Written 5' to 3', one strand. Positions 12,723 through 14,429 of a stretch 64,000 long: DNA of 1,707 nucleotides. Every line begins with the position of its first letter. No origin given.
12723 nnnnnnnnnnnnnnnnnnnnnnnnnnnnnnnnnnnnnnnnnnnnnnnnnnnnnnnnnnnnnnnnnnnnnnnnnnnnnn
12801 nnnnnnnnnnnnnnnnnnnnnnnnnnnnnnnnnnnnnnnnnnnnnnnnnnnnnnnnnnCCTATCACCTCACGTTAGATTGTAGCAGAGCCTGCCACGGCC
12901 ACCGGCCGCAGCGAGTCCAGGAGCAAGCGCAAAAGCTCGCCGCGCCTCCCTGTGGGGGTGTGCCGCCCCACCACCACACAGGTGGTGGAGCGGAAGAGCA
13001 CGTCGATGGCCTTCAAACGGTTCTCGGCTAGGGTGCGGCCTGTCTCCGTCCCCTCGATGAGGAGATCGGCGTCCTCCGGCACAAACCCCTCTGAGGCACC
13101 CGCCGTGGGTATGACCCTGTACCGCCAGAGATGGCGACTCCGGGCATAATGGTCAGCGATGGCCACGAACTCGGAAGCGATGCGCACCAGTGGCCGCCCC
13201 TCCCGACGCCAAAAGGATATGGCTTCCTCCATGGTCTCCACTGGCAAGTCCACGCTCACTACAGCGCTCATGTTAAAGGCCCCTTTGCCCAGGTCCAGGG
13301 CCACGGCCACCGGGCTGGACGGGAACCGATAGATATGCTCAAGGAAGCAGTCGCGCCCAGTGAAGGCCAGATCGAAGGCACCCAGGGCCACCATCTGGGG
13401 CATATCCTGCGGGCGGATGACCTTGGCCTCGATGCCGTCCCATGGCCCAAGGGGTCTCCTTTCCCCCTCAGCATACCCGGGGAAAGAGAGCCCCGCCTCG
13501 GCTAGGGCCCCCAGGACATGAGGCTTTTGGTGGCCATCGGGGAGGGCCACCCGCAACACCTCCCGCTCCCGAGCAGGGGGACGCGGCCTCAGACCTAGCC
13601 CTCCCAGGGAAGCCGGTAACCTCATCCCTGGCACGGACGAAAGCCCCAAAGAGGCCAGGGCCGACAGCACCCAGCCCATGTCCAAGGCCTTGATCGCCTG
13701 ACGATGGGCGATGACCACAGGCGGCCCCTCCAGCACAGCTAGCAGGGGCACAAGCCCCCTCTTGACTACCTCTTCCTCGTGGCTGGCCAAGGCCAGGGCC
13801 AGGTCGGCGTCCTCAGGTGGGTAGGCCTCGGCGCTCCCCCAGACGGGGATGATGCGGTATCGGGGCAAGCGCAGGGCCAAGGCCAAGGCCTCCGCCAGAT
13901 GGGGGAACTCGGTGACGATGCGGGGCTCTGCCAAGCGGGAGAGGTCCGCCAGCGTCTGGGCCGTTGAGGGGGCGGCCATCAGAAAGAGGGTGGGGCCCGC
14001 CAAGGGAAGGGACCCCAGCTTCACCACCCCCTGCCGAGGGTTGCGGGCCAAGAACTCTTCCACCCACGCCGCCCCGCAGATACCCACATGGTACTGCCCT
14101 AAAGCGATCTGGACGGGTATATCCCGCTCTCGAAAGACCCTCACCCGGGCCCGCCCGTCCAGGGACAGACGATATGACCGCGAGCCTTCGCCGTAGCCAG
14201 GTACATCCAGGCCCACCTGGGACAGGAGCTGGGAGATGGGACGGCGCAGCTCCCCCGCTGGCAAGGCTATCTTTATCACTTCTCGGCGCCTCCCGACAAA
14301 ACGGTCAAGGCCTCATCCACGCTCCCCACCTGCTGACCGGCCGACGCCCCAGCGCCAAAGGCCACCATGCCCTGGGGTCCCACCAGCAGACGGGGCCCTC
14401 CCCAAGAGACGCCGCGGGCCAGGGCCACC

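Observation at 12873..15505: Internally duplicated HisG (degenerate repeat plus catalytic repeat) alongside HisZ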

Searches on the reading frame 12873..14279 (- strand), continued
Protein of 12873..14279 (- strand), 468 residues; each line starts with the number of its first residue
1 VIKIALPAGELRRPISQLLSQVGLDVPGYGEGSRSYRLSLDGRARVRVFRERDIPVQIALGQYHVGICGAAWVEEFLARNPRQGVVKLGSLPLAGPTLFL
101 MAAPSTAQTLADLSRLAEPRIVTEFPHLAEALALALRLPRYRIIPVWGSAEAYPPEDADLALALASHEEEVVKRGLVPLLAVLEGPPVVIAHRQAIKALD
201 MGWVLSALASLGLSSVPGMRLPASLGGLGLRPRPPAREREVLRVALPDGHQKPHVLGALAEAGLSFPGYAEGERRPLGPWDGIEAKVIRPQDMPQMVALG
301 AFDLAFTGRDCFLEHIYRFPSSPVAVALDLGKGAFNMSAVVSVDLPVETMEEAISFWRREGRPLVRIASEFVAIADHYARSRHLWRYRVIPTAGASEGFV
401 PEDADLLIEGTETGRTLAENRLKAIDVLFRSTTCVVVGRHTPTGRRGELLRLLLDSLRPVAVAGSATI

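Call 32: predict_structure(alignment_id=A1)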
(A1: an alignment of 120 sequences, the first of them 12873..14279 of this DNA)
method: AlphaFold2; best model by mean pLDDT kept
length: 468 residues; sequences in the alignment: 120
mean_pLDDT: 91.5   pTM: 0.86
mean pLDDT of the five models: 91.5, 89.9, 89.8, 89.7, 89.4
residues with pLDDT >= 90: 365; 70-90: 75; 50-70: 25; < 50: 3
segments of 3 or more residues with pLDDT < 50: 466-468
pLDDT, mean of each block of 10 residues (from residue 1): 93 96 94 79 90 93 96 95 91 96 94 88 96 92 91 90 97 97 97 95 96 94 77 68 94 96 97 95 95 93 96 96 96 93 95 96 94 96 94 68 88 77 94 95 92 96 60
secondary structure, 60 per line:
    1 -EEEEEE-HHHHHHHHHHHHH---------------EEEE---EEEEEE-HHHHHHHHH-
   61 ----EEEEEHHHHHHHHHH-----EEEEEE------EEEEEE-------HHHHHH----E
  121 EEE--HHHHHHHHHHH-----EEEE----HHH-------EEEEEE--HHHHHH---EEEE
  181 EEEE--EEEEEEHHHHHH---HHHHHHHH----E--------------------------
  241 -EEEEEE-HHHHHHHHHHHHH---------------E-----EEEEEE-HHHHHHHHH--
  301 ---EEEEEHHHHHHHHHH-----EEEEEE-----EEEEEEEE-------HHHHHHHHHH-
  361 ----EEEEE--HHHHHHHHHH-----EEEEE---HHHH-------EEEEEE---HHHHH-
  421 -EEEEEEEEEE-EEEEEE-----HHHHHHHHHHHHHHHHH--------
elements in order: E2-7 H9-21 E37-40 E44-49 H51-59 E65-69 H70-79 E85-90 E97-102 H110-115 E120-123 H126-136 E142-145 E160-165 H168-173 E177-184 E187-192 H193-198 H202-209 E242-247 H249-261 E283-288 H290-298 E304-308 H309-318 E324-329 E335-342 H350-359 E365-369 H372-381 E387-391 H395-398 E406-411 H415-419 E422-431 E433-438 H444-460

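Call 39: fold_search(model_id=the predicted structure, library=pdb)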
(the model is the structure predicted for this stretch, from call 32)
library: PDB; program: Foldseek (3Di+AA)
matches with E <= 10: 1167; with E <= 0.001: 691
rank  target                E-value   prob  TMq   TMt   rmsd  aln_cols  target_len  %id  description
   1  2vd3_B                1.8e-18  1.00  0.39  0.62   3.2       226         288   23  The structure of histidine inhibited HisG from Methanobacterium thermoautotrophicum (released 2008-11-04)
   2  5ubi_A                3.1e-18  1.00  0.42  0.86   2.5       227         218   17  Catalytic core domain of Adenosine triphosphate phosphoribosyltransferase from Campylobacter jejuni with bound PRPP (released 2017-12-20)
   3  11te                  3.7e-18  1.00  0.40  0.85   2.6       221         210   23  Crystal Structure of ATP phosphoribosyltransferase from Bordetella pertussis (released 2026-03-25)
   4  2vd3_A                4.0e-18  1.00  0.39  0.61   3.3       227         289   24  The structure of histidine inhibited HisG from Methanobacterium thermoautotrophicum (released 2008-11-04)
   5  5ubh_A                5.4e-18  1.00  0.42  0.86   2.5       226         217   17  Catalytic core domain of Adenosine triphosphate phosphoribosyltransferase from Campylobacter jejuni with bound ATP (released 2017-12-20)
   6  5m8h_E                5.4e-18  1.00  0.40  0.86   2.6       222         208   24  ATP phosphoribosyltransferase (HisZG ATPPRT) from Psychrobacter arcticus (released 2017-09-06)
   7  1usy_E                5.8e-18  1.00  0.38  0.83   3.0       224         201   27  ATP phosphoribosyl transferase (HisG:HisZ) complex from Thermotoga maritima (released 2004-12-15)
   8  1o63_B                8.0e-18  1.00  0.38  0.83   3.0       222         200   26  Crystal structure of an ATP phosphoribosyltransferase (released 2003-11-11)
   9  4yb6_A                9.1e-18  1.00  0.41  0.63   2.5       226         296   17  Adenosine triphosphate phosphoribosyltransferase from Campylobacter jejuni in complex with the inhibitors AMP and hist (released 2016-03-09)
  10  23fi_A                9.7e-18  1.00  0.40  0.80   2.7       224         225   20  Crystal structure of short-form adenosine triphosphate phosphoribosyltransferase from Acinetobacter baumannii at 1.94  (released 2026-02-18)
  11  4yb6_B                1.1e-17  1.00  0.39  0.62   3.1       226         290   18  Adenosine triphosphate phosphoribosyltransferase from Campylobacter jejuni in complex with the inhibitors AMP and hist (released 2016-03-09)
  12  5m8h_F                1.3e-17  1.00  0.40  0.86   2.7       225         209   24  ATP phosphoribosyltransferase (HisZG ATPPRT) from Psychrobacter arcticus (released 2017-09-06)
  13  5m8h_G                1.4e-17  1.00  0.40  0.86   2.6       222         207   24  ATP phosphoribosyltransferase (HisZG ATPPRT) from Psychrobacter arcticus (released 2017-09-06)
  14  5ubg_A                1.8e-17  1.00  0.42  0.84   2.4       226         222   17  Catalytic core domain of Adenosine triphosphate phosphoribosyltransferase from Campylobacter jejuni with bound Phospho (released 2017-12-20)
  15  6fu7_C                1.8e-17  1.00  0.40  0.87   2.7       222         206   24  ATP phosphoribosyltransferase (HisZG ATPPRT) from Psychrobacter arcticus in complex with PRATP (released 2018-10-24)
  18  1o63_A                2.4e-17  1.00  0.38  0.83   2.9       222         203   26  Crystal structure of an ATP phosphoribosyltransferase (released 2003-11-11)
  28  1usy_H                4.5e-17  1.00  0.38  0.82   3.2       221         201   25  ATP phosphoribosyl transferase (HisG:HisZ) complex from Thermotoga maritima (released 2004-12-15)
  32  1h3d                  7.0e-17  1.00  0.41  0.65   2.4       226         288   19  STRUCTURE OF THE E.COLI ATP-PHOSPHORIBOSYLTRANSFERASE (released 2003-10-03)
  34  1usy_F                8.4e-17  1.00  0.37  0.80   3.6       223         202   26  ATP phosphoribosyl transferase (HisG:HisZ) complex from Thermotoga maritima (released 2004-12-15)
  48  1usy_G                3.7e-16  1.00  0.37  0.80   3.2       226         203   25  ATP phosphoribosyl transferase (HisG:HisZ) complex from Thermotoga maritima (released 2004-12-15)
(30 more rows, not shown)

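Call 68: list_cluster_members(proteins=[P0001, P0002, P0003, P0005])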
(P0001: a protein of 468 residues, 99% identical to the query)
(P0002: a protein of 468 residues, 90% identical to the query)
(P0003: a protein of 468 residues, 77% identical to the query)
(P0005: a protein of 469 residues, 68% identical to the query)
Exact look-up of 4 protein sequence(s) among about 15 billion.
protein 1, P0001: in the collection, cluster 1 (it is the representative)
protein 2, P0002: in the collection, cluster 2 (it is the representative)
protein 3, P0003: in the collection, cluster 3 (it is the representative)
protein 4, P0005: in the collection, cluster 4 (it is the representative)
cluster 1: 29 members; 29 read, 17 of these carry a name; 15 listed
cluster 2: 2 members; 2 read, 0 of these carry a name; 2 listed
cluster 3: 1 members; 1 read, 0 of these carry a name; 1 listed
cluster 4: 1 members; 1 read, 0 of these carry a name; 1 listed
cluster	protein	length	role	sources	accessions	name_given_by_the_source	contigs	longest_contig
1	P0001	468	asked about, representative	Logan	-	-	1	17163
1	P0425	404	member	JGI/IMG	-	ATP phosphoribosyltransferase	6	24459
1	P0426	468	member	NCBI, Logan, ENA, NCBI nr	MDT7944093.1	MAG: ATP phosphoribosyltransferase [Dehalococcoidia bacterium] | ATP phosphoribosyltransferase [Dehalococcoidia bacterium]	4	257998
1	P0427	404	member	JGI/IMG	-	ATP phosphoribosyltransferase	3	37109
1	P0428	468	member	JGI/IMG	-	ATP phosphoribosyltransferase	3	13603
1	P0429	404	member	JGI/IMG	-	ATP phosphoribosyltransferase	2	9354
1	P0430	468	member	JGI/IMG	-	ATP phosphoribosyltransferase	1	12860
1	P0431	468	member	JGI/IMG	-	ATP phosphoribosyltransferase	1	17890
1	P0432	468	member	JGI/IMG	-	ATP phosphoribosyltransferase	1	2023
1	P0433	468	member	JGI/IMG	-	ATP phosphoribosyltransferase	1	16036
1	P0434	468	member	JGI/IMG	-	ATP phosphoribosyltransferase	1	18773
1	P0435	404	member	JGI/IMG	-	ATP phosphoribosyltransferase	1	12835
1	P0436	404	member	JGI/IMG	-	ATP phosphoribosyltransferase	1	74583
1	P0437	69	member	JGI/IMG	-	ATP phosphoribosyltransferase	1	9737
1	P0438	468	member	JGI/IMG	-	ATP phosphoribosyltransferase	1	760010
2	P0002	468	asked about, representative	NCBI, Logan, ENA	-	-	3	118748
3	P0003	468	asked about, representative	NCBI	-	-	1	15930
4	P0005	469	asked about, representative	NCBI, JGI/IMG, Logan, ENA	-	-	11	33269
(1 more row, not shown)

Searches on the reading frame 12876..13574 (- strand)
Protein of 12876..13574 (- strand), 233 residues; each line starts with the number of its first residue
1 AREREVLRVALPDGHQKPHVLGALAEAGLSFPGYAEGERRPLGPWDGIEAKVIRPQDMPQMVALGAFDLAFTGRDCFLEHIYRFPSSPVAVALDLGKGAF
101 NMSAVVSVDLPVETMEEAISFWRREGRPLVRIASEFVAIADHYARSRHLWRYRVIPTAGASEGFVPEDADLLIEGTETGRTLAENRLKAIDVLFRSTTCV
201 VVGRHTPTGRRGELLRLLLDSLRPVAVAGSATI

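Call 6: search_protein_families(library=ncbifam, proteins=[window:12876-13574:-], max_evalue=1)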
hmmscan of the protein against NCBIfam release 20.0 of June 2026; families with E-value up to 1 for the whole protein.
seq(233 aa): 2 families
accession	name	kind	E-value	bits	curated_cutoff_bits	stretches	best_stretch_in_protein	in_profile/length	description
TIGR00070.1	hisG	equivalog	3.5e-29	102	75.75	1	7-201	1-182/183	ATP phosphoribosyltransferase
TIGR01377.1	soxA_mon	subfamily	0.097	11.4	479.65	1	104-150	205-250/381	amino oxidase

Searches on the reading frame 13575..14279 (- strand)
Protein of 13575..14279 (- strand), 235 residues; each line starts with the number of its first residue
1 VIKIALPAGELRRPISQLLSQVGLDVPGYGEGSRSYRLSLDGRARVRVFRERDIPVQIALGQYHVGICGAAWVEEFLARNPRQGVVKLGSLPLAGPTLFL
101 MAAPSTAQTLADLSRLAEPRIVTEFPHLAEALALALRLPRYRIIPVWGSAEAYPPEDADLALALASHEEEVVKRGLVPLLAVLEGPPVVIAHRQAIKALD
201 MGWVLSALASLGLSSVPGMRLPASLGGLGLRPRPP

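Call 6: search_protein_families(library=ncbifam, proteins=[window:13575-14279:-], max_evalue=1)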
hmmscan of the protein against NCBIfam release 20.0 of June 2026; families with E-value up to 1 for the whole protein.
seq(235 aa): 1 family
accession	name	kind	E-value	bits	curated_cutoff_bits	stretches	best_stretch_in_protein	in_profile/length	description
TIGR00070.1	hisG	equivalog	9.4e-23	81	75.75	1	2-184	1-176/183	ATP phosphoribosyltransferase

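Call 33: search_protein_representatives(protein=window:13644-14279:-)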
Query: 212 residues. Proteins with E-value up to 0.001 (for the whole library): 270; up to 1e-10: 102; up to 1e-30: 34. The best 150 are listed.
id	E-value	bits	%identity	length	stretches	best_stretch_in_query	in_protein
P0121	2.3e-74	265.8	45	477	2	2-211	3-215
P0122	1.2e-63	230.8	36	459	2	1-208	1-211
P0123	9.9e-61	221.3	36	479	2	2-205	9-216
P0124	3.6e-60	219.5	39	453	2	1-211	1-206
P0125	4.4e-60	219.2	39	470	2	2-208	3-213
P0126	6.2e-59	215.4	38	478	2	2-208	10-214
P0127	1.0e-58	214.7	45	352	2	1-212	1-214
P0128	1.7e-58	214.0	37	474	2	2-208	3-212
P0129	2.5e-58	213.4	37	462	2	1-208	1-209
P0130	3.5e-58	213.0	37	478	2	2-208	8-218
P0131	1.8e-57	210.6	38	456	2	1-208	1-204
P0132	5.6e-56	205.8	36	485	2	2-177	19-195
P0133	2.3e-54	200.5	34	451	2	2-201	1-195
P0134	4.0e-53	196.5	52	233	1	1-210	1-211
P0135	3.9e-48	180.2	44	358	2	1-208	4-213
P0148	1.8e-33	132.3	36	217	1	1-205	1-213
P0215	8.1e-12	61.5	32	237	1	1-163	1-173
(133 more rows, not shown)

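Call 40: find_encoding_contigs(protein=P0215, flank=5000, max_places=4)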
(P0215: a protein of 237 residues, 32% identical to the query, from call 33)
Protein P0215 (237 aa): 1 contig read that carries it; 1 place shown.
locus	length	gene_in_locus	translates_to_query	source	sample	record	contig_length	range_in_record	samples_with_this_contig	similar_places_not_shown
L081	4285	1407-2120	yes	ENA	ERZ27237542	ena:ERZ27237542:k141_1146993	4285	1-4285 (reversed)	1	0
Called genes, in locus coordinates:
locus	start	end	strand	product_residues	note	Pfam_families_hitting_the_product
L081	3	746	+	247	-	?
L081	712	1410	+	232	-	PF01634:HisG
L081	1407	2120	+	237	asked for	PF01634:HisG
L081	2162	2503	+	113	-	-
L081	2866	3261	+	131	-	-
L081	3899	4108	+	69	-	-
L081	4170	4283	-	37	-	?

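Call 41: find_encoding_contigs(protein=P0148, flank=5000, max_places=4)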
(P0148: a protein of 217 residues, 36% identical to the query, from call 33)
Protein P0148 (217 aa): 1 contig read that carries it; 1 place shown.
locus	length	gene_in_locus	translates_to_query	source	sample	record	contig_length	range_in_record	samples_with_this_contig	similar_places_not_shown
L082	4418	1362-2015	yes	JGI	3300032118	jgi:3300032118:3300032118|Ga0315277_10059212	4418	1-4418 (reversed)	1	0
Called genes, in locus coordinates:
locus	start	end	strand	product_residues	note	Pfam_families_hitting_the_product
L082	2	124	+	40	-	?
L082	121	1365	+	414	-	PF13393:tRNA-synt_His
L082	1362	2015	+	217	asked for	PF01634:HisG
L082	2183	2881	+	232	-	PF01634:HisG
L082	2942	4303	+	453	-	PF13393:tRNA-synt_His, PF03129:HGTP_anticodon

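Call 44: find_homologous_proteins(query=P0148, max_evalue=1e-10)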
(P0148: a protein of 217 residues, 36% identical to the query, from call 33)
Query P0148 (217 aa): 36 proteins with E <= 1e-10 among 591 candidates.
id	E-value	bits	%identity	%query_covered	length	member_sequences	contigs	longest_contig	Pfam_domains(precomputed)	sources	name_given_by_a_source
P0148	5.3e-139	479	100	100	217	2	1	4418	PF01634.24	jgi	-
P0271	8.3e-124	429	89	100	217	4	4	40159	PF01634.24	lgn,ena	-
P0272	1.4e-123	428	88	100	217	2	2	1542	PF01634.24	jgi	jgi:ATP phosphoribosyltransferase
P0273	9.6e-118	409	82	100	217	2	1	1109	PF01634.24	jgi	jgi:ATP phosphoribosyltransferase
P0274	4.3e-116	404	84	100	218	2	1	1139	PF01634.24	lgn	-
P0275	1.5e-101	356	71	100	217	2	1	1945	PF01634.24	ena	-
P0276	6.0e-96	338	71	100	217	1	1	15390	PF01634.24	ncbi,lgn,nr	ncbi:ATP phosphoribosyltransferase [Candidatus Sumerlaeota bacterium]|nr:ATP phosphoribosyltransfera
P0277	8.2e-92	324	67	100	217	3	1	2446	PF01634.24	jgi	jgi:ATP phosphoribosyltransferase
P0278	4.0e-91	322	63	100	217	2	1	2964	PF01634.24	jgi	-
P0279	5.8e-91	322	66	100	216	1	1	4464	PF01634.24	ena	-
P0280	6.9e-91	321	66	100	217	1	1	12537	PF01634.24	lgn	-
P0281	3.6e-90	319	66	100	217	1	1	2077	PF01634.24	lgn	-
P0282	1.5e-89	317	65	100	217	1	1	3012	PF01634.24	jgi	jgi:ATP phosphoribosyltransferase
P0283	1.7e-87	310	61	100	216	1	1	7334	PF01634.24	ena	-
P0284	2.8e-86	306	64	100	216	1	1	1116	PF01634.24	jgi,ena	-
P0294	6.3e-45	171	45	98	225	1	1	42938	PF01634.24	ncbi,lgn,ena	-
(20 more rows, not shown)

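Call 45: find_encoding_contigs(protein=P0276, flank=8000, max_places=2)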
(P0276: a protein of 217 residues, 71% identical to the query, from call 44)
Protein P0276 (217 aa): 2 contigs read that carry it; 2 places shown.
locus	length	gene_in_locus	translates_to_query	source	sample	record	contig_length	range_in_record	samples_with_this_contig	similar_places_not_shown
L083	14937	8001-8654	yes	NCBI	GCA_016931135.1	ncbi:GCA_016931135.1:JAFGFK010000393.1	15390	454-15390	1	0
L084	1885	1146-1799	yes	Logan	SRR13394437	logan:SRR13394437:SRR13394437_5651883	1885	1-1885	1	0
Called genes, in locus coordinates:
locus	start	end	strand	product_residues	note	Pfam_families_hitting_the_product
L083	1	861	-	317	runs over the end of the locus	PF00291:PALP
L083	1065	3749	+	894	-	PF00497:SBP_bac_3, PF13426:PAS_9 (faint), PF08447:PAS_3, PF00990:GGDEF, PF00563:EAL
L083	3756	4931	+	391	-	PF02638:GHL10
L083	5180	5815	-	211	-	PF01351:RNase_HII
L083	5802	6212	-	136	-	-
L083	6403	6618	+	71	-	PF12728:HTH_17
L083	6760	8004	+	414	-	PF13393:tRNA-synt_His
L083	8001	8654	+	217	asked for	PF01634:HisG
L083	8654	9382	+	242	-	PF01634:HisG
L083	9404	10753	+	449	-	PF13393:tRNA-synt_His, PF00587:tRNA-synt_2b (weak), PF03129:HGTP_anticodon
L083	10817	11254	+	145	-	-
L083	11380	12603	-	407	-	PF01656:CbiA, PF02374:ArsA_ATPase (weak), PF09140:MipZ (weak), PF10609:ParA, PF13614:AAA_31, PF02579:Nitro_FeMo-Co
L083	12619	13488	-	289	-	PF01937:ARMT1-like_dom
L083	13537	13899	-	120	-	PF02579:Nitro_FeMo-Co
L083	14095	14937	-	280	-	PF00158:Sigma54_activat, PF14532:Sigma54_activ_2 (weak), PF25601:AAA_lid_14, PF02954:HTH_8, PF18024:HTH_50 (weak)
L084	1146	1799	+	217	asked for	PF01634:HisG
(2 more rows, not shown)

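Call 46: find_encoding_contigs(protein=P0294, flank=8000, max_places=2)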
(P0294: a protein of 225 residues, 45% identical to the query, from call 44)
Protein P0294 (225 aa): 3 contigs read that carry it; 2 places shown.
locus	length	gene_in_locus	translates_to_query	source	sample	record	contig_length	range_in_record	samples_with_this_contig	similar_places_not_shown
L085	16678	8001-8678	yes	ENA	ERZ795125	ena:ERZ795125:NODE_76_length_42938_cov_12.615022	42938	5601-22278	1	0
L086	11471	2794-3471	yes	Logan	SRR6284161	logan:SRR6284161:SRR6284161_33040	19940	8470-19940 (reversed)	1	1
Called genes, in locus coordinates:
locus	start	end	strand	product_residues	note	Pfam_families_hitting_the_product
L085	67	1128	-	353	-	PF12698:ABC2_membrane_3, PF24686:FLQE3_permease (weak)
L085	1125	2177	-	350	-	PF12698:ABC2_membrane_3, PF24686:FLQE3_permease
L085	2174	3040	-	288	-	PF00005:ABC_tran, PF13304:AAA_21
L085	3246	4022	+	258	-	PF03099:BPL_LplA_LipB, PF02237:BPL_C (weak)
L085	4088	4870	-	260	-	PF01145:Band_7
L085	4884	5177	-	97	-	PF01957:NfeD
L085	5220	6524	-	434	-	PF25145:NfeD1b_N, PF24961:NfeD_membrane, PF01957:NfeD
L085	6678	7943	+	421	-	PF13393:tRNA-synt_His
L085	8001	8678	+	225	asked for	PF01634:HisG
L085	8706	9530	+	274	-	PF01634:HisG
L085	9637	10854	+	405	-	PF00815:Histidinol_dh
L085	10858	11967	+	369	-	PF00155:Aminotran_1_2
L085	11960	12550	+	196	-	PF00475:IGPD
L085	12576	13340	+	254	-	PF12801:Fer4_5, PF12838:Fer4_7 (faint), PF13237:Fer4_10 (faint), PF13484:Fer4_16 (faint), PF13187:Fer4_9 (weak), PF00037:Fer4 (weak)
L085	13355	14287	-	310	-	PF01259:SAICAR_synt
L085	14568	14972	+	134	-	PF02572:CobA_CobO_BtuR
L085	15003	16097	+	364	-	PF01950:FBPase_3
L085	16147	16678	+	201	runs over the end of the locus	PF01725:Ham1p_like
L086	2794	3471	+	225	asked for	PF01634:HisG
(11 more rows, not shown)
